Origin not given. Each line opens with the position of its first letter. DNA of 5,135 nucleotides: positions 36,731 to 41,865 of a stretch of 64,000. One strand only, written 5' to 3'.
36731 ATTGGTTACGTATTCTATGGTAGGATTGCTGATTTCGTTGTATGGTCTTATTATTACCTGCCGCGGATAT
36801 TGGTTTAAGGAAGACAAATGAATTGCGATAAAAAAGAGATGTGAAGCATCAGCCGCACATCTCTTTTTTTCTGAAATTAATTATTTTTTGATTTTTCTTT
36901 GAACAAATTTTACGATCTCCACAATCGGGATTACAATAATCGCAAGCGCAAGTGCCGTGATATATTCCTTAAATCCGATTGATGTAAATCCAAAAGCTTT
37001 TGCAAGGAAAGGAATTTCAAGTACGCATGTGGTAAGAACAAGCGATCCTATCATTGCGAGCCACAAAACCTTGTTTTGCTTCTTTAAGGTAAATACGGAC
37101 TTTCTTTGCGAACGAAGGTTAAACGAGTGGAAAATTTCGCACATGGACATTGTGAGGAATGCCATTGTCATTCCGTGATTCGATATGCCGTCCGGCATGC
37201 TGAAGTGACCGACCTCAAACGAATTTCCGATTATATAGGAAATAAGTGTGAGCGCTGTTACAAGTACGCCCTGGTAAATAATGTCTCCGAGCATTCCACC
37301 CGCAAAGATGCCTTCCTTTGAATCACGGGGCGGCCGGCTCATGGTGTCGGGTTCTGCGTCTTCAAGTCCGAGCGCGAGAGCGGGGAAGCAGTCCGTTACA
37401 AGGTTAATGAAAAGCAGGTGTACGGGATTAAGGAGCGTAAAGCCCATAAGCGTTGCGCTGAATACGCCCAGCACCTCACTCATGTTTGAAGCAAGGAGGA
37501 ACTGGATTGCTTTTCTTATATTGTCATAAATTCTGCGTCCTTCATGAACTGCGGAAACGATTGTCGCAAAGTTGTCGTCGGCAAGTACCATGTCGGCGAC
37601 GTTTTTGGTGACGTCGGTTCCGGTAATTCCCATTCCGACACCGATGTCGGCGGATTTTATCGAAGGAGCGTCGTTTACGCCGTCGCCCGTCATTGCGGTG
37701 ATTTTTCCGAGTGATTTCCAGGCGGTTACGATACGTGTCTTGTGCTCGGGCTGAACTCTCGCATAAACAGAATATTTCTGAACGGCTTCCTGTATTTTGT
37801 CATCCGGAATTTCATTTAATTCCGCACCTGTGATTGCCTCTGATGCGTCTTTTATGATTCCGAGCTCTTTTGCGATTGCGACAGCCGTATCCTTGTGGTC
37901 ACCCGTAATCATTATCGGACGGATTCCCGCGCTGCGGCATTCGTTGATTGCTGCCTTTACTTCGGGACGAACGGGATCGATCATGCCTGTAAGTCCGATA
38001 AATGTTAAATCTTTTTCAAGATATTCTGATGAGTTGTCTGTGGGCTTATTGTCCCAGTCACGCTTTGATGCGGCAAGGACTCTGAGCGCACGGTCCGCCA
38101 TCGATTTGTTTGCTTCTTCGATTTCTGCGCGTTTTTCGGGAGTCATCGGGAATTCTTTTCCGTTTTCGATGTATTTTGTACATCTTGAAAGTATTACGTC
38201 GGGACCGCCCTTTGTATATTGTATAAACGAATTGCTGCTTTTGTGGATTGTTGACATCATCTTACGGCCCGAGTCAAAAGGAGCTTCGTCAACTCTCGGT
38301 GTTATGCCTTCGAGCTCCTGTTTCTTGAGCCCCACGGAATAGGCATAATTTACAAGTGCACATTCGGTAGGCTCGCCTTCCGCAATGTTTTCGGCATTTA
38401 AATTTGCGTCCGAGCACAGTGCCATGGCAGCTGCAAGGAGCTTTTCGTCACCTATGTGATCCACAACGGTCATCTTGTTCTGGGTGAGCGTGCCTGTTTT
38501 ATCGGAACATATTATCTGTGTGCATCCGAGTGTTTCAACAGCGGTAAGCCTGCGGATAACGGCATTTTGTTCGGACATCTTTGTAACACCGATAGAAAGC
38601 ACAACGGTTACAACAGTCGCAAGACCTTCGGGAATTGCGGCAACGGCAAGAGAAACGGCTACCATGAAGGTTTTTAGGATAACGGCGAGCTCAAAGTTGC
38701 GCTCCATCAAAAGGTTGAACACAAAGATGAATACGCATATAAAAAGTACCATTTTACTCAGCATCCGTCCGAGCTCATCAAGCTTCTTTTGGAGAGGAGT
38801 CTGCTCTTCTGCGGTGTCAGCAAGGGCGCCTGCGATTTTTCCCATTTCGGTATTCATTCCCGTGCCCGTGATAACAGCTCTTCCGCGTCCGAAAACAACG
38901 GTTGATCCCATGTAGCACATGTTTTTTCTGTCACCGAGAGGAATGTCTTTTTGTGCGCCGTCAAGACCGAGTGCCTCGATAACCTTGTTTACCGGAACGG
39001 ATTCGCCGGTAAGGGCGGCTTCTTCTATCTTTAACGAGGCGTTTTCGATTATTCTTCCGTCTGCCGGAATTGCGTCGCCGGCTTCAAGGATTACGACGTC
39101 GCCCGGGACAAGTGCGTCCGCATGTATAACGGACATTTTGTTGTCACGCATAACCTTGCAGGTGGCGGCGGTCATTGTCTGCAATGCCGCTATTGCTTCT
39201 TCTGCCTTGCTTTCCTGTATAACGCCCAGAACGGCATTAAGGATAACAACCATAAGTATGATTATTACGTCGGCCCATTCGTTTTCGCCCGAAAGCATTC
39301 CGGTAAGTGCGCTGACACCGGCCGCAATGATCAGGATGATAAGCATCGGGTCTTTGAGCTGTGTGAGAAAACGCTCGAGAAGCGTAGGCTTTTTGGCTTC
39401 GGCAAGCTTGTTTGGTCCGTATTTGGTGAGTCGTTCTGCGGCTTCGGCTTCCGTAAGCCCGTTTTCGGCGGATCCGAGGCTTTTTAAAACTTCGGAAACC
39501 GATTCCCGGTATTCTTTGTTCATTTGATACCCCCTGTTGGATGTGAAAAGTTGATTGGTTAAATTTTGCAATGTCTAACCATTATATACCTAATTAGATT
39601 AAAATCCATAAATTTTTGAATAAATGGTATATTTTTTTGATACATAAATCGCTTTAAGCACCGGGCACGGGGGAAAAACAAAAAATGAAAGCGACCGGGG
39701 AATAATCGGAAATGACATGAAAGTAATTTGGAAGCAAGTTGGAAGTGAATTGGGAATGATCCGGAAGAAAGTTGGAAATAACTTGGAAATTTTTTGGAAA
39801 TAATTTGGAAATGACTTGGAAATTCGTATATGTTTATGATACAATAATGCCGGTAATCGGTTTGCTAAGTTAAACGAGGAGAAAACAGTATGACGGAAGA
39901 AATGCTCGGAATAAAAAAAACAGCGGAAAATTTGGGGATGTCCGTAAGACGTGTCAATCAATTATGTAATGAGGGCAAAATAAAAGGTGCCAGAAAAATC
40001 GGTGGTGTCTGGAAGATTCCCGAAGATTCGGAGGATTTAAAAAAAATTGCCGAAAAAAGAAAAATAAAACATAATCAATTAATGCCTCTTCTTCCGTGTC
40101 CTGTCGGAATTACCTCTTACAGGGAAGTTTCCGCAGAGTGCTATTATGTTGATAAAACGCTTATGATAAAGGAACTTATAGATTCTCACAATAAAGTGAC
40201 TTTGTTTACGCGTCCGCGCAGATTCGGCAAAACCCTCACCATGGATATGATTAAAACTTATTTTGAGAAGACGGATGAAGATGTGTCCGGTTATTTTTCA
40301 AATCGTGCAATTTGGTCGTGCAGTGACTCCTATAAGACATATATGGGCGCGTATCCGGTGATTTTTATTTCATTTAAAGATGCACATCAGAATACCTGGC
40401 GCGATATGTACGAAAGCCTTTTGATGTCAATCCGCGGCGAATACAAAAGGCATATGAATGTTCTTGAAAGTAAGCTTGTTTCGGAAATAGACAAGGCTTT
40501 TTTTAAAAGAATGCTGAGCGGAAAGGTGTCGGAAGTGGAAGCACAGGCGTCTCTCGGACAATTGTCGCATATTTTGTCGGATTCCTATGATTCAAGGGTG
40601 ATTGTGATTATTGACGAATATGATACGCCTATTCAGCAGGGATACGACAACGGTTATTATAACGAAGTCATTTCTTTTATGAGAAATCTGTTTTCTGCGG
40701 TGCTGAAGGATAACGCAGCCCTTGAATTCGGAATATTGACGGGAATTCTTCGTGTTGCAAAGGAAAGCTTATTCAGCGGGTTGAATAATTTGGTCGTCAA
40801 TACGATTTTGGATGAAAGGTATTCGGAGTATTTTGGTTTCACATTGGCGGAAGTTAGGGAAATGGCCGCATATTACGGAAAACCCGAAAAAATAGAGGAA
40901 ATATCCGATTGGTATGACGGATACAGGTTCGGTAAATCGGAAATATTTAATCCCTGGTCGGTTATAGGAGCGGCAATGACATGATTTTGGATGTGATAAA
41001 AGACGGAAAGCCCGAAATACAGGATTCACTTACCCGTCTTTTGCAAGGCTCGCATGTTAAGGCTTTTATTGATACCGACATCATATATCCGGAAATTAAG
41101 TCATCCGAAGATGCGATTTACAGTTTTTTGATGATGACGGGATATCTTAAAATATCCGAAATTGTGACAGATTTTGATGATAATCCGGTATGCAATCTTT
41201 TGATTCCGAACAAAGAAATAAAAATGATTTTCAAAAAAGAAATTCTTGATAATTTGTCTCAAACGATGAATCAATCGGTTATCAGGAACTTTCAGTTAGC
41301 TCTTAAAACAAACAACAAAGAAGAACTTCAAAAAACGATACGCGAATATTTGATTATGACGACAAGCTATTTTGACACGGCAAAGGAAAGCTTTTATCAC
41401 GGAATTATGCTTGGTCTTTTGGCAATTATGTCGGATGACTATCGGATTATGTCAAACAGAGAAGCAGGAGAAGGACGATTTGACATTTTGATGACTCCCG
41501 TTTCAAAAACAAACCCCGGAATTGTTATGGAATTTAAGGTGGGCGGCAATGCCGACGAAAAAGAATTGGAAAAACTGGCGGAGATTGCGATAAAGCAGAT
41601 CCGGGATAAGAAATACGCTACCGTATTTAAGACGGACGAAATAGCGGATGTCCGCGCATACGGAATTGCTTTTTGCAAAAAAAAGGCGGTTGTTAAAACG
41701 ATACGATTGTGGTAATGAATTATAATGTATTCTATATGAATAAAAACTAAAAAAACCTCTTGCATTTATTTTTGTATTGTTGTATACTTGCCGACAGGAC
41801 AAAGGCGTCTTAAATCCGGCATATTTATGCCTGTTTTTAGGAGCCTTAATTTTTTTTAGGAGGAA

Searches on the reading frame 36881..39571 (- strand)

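Call 40: search_protein_families(library=pfam, proteins=[window:36881-39571:-], max_evalue=0.001)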
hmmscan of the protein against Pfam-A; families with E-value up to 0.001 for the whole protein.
window:36881-39571:- (896 aa): 5 families
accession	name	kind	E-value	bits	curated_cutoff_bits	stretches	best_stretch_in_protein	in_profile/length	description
PF00122.25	E1-E2_ATPase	-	3.2e-54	183.6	28.1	1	133-334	2-180/181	E1-E2 ATPase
PF00689.26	Cation_ATPase_C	-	1.4e-51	175.2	27.3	1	712-890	2-175/175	Cation transporting ATPase, C-terminus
PF00690.31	Cation_ATPase_N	-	2.8e-24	85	20.4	1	21-87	2-69/69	Cation transporter/ATPase, N-terminus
PF13246.12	Cation_ATPase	-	1.4e-20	73.5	21.7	1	384-467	1-91/91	Cation transport ATPase (P-type)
PF00702.32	Hydrolase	-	1.4e-18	68.4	26.4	1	353-642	3-191/191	haloacid dehalogenase-like hydrolase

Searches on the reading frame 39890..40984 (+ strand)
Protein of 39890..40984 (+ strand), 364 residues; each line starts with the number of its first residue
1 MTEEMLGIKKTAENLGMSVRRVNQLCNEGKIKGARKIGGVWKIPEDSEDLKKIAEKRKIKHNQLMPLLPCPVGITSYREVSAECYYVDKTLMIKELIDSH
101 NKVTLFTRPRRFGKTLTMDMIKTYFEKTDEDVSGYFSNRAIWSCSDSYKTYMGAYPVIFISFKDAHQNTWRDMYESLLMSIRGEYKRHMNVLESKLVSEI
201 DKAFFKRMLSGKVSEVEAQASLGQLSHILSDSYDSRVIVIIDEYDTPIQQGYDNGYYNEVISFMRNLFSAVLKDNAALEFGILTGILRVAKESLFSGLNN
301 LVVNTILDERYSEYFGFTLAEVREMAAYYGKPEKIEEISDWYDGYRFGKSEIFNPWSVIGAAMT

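Call 40: search_protein_families(library=pfam, proteins=[window:39890-40984:+], max_evalue=0.001)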
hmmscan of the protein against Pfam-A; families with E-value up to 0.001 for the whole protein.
window:39890-40984:+ (364 aa): 3 families
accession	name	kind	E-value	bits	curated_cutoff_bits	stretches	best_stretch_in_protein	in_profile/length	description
PF09820.16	AAA-ATPase_like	-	2.6e-44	151.9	26.1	1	71-295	1-201/201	Predicted AAA-ATPase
PF12728.13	HTH_17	-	1.6e-06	28.7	27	1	5-46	1-41/51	Helix-turn-helix domain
PF21531.3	Rv2175c_wHTH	-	0.00073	19.9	27.1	0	3-45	13-54/57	DNA-binding protein Rv2175c, wHTH domain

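Call 48: search_protein_families(library=padloc, proteins=[window:39890-40984:+], max_evalue=0.001)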
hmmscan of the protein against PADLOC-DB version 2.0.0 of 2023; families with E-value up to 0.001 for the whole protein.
window:39890-40984:+ (364 aa): 1 family
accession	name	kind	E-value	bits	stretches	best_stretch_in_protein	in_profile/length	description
PDLC04133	mad1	-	4.3e-05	21.7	1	1-46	1-45/60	mads_1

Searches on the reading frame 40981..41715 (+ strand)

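Call 40: search_protein_families(library=pfam, proteins=[window:40981-41715:+], max_evalue=0.001)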
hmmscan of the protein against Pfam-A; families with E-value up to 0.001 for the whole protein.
window:40981-41715:+ (244 aa): 1 family
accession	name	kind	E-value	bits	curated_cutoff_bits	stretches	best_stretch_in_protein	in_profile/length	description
PF08011.17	PDDEXK_9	-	8.5e-19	67.9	25.5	1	135-239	2-103/105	PD-(D/E)XK nuclease superfamily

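Call 48: search_protein_families(library=padloc, proteins=[window:40981-41715:+], max_evalue=0.001)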
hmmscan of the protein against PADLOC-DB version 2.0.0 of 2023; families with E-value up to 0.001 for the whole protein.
window:40981-41715:+ (244 aa): 0 families
